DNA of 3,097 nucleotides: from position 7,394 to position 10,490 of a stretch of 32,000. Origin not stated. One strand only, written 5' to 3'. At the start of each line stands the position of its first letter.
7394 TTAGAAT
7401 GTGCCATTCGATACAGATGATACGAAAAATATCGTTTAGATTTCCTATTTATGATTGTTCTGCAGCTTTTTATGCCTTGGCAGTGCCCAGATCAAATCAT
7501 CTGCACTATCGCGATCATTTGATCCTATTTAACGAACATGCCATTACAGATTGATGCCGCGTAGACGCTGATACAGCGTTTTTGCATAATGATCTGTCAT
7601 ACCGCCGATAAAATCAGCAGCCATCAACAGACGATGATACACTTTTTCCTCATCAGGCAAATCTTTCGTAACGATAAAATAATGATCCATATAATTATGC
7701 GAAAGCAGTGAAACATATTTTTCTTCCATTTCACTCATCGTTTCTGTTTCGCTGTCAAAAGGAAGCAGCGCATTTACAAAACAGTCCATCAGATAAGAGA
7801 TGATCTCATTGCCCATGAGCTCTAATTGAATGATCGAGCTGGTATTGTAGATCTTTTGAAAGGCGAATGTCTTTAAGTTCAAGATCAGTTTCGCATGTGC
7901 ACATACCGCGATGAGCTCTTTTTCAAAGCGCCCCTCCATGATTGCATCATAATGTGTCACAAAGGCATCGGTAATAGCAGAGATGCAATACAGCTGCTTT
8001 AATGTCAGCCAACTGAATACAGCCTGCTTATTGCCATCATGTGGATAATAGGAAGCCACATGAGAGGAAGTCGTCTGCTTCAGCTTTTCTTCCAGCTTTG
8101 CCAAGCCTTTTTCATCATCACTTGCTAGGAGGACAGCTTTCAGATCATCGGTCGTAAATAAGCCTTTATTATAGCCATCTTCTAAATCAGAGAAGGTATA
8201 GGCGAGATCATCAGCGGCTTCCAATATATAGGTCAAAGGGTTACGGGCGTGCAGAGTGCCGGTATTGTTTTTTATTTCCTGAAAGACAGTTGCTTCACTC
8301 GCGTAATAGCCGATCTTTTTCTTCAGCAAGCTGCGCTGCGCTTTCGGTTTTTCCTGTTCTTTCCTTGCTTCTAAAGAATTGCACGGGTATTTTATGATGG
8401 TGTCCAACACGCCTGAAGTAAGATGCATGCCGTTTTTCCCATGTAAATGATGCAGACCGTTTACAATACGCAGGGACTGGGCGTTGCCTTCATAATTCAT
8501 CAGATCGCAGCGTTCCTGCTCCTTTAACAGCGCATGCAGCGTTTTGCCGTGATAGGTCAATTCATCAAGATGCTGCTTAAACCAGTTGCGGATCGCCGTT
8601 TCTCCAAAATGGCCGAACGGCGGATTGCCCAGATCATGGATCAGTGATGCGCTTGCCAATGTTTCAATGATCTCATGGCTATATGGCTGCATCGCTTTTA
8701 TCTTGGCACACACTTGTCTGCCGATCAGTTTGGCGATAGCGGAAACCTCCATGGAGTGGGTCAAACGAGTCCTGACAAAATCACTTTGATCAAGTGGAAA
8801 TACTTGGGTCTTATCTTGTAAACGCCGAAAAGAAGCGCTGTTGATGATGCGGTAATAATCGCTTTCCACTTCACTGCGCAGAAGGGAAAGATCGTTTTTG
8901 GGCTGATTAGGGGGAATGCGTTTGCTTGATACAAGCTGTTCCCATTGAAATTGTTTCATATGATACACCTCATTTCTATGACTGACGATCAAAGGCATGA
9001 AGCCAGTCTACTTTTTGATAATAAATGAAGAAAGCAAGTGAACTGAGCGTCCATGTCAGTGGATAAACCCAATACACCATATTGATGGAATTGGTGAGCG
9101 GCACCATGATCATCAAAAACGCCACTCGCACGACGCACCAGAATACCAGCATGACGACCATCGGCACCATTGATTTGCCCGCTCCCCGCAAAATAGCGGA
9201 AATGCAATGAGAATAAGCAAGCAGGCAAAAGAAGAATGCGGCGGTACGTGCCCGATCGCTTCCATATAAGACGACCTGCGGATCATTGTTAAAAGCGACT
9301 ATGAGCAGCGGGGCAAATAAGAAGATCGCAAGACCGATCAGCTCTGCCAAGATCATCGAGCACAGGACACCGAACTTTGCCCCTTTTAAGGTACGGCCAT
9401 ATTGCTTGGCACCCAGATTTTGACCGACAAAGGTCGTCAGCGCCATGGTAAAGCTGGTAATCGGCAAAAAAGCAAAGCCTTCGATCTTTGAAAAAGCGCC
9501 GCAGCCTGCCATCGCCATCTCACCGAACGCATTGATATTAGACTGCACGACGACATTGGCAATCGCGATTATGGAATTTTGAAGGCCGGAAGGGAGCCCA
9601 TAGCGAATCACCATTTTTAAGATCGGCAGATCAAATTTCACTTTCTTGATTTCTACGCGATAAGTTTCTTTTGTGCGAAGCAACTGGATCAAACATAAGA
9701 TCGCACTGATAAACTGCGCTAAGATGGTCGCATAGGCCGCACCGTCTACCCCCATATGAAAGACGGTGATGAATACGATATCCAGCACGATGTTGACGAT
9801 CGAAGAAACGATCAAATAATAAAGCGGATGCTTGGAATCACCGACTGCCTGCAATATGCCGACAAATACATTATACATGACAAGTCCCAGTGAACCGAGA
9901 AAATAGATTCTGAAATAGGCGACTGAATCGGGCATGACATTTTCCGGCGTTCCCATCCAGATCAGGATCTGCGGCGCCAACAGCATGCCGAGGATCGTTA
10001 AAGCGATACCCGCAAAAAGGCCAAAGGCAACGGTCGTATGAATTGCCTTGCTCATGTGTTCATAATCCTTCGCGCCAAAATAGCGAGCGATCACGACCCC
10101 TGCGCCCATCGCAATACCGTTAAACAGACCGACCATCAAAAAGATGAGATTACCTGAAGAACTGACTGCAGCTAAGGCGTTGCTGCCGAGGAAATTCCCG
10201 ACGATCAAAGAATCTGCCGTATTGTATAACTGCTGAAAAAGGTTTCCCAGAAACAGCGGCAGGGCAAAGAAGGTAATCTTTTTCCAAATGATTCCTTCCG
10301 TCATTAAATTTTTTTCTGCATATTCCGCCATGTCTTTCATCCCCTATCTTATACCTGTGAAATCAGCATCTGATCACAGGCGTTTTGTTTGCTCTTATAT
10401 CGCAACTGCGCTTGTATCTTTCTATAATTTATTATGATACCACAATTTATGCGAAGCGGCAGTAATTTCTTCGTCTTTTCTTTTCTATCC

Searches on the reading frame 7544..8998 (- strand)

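Call 65: search_protein_families(library=pfam, proteins=[window:7544-8998:-], max_evalue=0.00001)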
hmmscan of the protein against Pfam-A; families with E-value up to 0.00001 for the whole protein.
window:7544-8998:- (484 aa): 2 families
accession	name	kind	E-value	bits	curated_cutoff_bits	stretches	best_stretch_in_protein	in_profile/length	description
PF13286.11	HD_assoc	-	2.8e-08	34.6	22.2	0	370-478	9-91/91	Phosphohydrolase-associated domain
PF01966.28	HD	-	8.2e-06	26.5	22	0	78-146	1-61/116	HD domain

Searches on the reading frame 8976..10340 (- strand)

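Call 65: search_protein_families(library=pfam, proteins=[window:8976-10340:-], max_evalue=0.00001)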
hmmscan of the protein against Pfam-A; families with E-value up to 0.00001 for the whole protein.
window:8976-10340:- (454 aa): 1 family
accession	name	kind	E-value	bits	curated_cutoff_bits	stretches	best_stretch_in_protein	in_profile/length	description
PF01554.23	MatE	-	2.2e-53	180.7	24.9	2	28-188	1-160/161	MatE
